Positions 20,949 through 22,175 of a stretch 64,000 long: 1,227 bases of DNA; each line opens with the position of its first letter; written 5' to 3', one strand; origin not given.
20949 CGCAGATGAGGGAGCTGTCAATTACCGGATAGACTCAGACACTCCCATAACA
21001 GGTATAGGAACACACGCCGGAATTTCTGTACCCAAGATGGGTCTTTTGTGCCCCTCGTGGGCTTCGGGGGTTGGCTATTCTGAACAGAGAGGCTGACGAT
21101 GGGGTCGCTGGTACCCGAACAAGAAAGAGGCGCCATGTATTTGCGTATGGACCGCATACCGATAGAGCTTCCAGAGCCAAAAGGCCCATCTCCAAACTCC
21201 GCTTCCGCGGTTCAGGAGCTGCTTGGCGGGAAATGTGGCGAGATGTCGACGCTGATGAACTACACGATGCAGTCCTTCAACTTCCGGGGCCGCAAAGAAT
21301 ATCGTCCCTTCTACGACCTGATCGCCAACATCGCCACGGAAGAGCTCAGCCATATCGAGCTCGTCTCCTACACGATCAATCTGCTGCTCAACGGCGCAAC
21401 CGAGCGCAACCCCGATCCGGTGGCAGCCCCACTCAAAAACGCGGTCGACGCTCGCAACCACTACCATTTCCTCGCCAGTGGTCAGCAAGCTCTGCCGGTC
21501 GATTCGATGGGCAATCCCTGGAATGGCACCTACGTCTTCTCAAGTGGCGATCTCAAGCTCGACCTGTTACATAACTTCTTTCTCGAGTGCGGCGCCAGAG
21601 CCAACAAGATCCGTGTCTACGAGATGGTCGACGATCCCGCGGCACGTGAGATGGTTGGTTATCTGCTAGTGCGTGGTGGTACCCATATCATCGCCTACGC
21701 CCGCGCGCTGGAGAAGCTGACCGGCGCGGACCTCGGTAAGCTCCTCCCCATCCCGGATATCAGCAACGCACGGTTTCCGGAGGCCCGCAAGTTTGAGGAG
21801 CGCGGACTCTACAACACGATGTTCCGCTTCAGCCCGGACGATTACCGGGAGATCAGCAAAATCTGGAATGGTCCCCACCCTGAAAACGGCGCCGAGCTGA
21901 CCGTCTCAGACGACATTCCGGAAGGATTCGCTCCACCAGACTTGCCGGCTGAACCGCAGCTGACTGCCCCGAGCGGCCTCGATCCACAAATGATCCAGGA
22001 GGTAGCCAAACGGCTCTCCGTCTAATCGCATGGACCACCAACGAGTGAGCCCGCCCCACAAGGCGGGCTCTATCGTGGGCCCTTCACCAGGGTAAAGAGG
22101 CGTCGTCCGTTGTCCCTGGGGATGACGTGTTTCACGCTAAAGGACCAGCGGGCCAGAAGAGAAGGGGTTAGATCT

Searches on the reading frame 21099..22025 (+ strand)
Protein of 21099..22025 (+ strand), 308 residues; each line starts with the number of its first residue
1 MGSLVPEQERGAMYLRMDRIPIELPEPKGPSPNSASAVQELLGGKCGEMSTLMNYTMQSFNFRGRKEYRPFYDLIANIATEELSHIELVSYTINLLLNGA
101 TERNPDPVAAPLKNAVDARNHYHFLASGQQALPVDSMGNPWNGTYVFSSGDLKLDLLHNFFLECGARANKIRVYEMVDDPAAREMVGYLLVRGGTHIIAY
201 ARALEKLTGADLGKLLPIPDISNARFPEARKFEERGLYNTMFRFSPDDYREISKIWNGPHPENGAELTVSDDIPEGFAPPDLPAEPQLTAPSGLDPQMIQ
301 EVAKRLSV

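Call 56: search_protein_families(library=pfam, proteins=[window:21099-22025:+], max_evalue=0.00001)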
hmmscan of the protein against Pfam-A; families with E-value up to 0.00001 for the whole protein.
window:21099-22025:+ (308 aa): 1 family
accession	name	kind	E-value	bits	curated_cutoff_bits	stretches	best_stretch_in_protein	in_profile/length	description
PF05067.18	Mn_catalase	-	3.2e-75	253.2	27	1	17-294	4-272/284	Manganese containing catalase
